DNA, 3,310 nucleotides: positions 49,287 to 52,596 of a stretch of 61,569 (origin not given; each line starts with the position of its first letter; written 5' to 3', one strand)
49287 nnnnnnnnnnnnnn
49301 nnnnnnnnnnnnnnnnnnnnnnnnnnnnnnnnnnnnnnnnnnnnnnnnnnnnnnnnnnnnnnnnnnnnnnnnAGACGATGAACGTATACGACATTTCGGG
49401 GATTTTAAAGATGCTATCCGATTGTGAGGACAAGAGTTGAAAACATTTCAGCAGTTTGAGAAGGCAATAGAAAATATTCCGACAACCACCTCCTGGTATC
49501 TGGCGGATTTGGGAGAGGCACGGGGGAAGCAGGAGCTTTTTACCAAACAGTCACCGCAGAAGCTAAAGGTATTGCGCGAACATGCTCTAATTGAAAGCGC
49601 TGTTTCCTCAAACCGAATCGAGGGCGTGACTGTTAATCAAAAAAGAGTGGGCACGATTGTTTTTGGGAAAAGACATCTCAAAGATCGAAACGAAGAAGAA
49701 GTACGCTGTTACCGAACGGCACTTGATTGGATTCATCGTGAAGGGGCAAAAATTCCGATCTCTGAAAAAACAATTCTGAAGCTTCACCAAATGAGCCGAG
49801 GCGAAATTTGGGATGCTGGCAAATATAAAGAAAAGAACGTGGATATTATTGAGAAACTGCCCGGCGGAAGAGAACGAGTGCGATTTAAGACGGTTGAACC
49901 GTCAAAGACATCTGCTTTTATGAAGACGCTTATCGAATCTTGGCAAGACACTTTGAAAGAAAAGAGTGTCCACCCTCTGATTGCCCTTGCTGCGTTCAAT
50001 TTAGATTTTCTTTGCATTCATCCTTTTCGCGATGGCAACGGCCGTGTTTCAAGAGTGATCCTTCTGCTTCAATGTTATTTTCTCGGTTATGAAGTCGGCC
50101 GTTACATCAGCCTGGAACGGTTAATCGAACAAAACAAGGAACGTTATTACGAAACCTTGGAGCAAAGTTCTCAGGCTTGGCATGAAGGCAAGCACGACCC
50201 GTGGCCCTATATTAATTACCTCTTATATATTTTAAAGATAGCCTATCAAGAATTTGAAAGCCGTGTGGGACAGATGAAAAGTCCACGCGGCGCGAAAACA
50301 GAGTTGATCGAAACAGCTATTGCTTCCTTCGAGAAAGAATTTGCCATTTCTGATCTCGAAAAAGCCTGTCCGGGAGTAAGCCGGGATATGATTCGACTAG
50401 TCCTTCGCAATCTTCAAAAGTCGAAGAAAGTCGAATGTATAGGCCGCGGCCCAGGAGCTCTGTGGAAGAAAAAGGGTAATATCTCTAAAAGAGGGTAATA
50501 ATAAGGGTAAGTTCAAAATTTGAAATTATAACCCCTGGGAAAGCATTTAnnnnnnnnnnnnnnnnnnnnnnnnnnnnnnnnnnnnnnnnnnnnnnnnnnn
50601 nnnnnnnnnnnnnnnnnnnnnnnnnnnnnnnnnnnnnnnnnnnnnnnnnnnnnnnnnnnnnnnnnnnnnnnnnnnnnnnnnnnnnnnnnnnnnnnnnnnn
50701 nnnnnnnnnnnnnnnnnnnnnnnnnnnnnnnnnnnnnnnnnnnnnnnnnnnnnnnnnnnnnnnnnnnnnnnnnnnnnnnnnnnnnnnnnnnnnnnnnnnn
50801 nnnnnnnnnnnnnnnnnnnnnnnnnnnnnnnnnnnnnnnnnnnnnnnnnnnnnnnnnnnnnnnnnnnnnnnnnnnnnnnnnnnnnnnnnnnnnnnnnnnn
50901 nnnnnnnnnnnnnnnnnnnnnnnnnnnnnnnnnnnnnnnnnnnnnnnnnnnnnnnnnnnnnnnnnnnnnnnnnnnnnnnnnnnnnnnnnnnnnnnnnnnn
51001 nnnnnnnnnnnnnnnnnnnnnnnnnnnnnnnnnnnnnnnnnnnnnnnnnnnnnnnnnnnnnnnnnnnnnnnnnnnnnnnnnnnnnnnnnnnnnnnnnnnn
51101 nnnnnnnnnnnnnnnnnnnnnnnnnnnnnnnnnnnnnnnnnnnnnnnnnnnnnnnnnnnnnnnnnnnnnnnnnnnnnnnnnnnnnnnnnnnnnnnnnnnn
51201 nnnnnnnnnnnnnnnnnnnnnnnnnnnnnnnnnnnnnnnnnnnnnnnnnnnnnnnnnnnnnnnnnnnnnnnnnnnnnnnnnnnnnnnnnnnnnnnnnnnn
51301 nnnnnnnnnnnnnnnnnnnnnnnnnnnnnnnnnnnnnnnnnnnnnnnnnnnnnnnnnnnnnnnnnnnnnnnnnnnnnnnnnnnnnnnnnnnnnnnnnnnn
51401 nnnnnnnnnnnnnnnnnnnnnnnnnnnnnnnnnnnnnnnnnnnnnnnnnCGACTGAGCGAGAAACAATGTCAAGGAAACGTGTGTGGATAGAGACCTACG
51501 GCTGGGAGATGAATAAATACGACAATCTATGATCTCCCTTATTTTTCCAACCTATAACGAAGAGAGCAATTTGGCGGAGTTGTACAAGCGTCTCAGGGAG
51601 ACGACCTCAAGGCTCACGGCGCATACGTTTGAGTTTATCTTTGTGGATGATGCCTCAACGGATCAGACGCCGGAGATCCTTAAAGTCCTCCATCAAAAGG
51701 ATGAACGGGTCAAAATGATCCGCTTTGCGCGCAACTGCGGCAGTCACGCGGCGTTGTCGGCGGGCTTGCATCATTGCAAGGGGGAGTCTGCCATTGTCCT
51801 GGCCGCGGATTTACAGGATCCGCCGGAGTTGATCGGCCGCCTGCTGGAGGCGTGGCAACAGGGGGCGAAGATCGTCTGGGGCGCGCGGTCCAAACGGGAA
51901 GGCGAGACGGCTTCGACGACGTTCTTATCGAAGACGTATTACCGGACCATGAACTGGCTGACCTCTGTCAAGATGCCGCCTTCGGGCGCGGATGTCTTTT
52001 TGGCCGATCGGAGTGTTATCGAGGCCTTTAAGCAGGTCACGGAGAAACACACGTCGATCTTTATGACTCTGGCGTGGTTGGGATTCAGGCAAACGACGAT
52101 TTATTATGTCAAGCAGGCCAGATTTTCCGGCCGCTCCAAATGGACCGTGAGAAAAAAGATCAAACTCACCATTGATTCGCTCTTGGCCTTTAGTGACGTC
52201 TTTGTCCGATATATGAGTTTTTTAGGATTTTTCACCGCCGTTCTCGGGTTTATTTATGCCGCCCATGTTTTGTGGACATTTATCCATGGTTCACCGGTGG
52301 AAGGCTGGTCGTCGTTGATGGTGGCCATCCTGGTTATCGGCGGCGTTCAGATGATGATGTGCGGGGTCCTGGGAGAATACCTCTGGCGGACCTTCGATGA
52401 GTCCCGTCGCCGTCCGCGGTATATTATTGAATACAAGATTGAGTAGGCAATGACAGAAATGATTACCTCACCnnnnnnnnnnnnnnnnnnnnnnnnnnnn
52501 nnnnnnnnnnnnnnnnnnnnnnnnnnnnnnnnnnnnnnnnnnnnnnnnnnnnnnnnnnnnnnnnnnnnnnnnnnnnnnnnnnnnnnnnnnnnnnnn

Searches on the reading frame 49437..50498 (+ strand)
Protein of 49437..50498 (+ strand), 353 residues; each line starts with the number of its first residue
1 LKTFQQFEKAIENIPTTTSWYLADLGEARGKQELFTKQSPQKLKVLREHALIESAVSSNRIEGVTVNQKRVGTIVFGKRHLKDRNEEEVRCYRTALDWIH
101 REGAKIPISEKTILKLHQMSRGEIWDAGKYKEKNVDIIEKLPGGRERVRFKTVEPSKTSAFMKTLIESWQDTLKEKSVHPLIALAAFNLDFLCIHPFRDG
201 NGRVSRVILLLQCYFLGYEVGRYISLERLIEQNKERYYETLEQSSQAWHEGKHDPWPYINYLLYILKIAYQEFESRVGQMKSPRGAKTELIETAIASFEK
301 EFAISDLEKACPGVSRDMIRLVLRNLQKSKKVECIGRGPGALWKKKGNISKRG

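Call 32: search_protein_families(library=pfam, proteins=[window:49437-50498:+], max_evalue=0.00001)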
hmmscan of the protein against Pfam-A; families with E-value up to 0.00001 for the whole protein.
window:49437-50498:+ (353 aa): 1 family
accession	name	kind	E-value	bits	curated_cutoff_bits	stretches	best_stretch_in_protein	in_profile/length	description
PF02661.23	Fic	-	4.6e-16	59.9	24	1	107-211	1-91/93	Fic/DOC family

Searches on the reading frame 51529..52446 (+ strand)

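Call 32: search_protein_families(library=pfam, proteins=[window:51529-52446:+], max_evalue=0.00001)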
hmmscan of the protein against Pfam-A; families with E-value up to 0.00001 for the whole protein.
window:51529-52446:+ (305 aa): 1 family
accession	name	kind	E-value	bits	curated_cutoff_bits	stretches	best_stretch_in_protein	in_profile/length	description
PF00535.33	Glycos_transf_2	-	4.5e-31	108.5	23.3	1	3-135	1-130/168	Glycosyl transferase family 2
